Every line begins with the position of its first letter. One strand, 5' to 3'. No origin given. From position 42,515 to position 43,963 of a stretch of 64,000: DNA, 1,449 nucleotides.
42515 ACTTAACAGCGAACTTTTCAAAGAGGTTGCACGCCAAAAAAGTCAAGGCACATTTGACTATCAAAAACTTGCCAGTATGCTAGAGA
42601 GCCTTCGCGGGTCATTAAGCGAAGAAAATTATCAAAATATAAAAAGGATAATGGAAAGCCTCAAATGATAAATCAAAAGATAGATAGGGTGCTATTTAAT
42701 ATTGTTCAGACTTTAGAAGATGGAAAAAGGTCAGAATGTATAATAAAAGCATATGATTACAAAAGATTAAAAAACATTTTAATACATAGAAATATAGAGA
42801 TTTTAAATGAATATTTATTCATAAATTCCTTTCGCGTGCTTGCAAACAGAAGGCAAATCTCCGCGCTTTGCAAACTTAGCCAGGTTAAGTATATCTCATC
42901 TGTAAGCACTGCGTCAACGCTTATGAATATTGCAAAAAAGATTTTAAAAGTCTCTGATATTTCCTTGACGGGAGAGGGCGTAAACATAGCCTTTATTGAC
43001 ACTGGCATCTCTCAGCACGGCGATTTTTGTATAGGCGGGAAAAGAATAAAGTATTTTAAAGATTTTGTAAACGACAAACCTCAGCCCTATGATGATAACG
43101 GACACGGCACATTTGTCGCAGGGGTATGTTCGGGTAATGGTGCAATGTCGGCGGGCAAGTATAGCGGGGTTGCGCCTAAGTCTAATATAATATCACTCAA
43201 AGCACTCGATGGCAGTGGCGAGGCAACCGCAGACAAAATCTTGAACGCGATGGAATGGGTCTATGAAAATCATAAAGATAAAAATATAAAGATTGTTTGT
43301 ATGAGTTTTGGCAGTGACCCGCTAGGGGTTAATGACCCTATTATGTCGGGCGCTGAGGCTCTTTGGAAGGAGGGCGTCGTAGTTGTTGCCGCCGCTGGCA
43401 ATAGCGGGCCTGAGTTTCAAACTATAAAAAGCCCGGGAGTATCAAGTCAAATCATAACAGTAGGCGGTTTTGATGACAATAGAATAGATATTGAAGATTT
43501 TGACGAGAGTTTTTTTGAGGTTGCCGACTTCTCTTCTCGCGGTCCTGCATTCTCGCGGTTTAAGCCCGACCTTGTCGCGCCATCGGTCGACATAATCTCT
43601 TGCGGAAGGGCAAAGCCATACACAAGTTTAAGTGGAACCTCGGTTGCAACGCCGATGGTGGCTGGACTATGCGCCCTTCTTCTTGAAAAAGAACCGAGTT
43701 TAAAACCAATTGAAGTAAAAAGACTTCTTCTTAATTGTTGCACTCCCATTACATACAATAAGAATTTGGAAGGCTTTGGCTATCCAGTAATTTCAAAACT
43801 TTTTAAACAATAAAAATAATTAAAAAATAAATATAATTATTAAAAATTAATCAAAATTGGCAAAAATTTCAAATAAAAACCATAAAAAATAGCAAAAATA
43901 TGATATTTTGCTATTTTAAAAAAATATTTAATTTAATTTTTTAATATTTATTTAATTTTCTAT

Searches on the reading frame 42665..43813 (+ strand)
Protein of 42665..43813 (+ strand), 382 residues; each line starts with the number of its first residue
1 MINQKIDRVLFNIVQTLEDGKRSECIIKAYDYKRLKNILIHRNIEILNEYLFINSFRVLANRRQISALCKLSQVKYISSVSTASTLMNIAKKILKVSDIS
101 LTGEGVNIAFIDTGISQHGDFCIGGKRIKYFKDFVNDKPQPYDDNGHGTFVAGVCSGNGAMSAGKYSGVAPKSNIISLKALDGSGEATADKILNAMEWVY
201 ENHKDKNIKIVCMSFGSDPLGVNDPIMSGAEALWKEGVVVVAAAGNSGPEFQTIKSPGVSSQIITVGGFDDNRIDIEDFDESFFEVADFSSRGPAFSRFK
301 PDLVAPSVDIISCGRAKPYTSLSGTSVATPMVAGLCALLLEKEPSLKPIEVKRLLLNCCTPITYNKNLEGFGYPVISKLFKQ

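Call 80: search_protein_families(library=ncbifam, proteins=[window:42665-43813:+], max_evalue=0.001)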
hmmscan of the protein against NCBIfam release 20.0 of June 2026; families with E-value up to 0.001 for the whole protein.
window:42665-43813:+ (382 aa): 8 families
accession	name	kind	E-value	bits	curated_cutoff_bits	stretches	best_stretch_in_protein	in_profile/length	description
TIGR03921.1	T7SS_mycosin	equivalog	1.4e-33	116.5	278.75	1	99-372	9-277/353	type VII secretion-associated serine protease mycosin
NF040809.1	germ_prot_CspBA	exception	3.1e-27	94.7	1250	2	252-341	394-474/1099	bifunctional germination protease/germinant receptor pseudoprotease CspBA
NF040808.2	CspC_non_triad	exception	2.7e-21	75.6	675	2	260-341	417-499/556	bile acid germinant receptor pseudoprotease CspC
NF049966.1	QH_SP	equivalog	1.2e-11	44.4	165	1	108-248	2-126/219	subtilisin-like serine protease QhpE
NF033595.1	denti_PrtP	equivalog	1.2e-11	44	300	1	303-362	414-481/606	dentilisin complex serine proteinase subunit PrtP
TIGR03895.1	protease_PatA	subfamily_domain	1.8e-08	33.6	421.05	1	205-367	55-208/606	PatA/PatG family cyanobactin maturation protease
NF040553.1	SGO_0316_fam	subfamily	3.9e-06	24.8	1400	0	135-247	348-464/1486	SGO_0316/SGO_0317 family LPXTG-anchored serine peptidase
NF042956.1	IteS_antiphage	equivalog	1e-05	24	900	1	63-354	210-528/747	S8 family anti-phage peptidase IteS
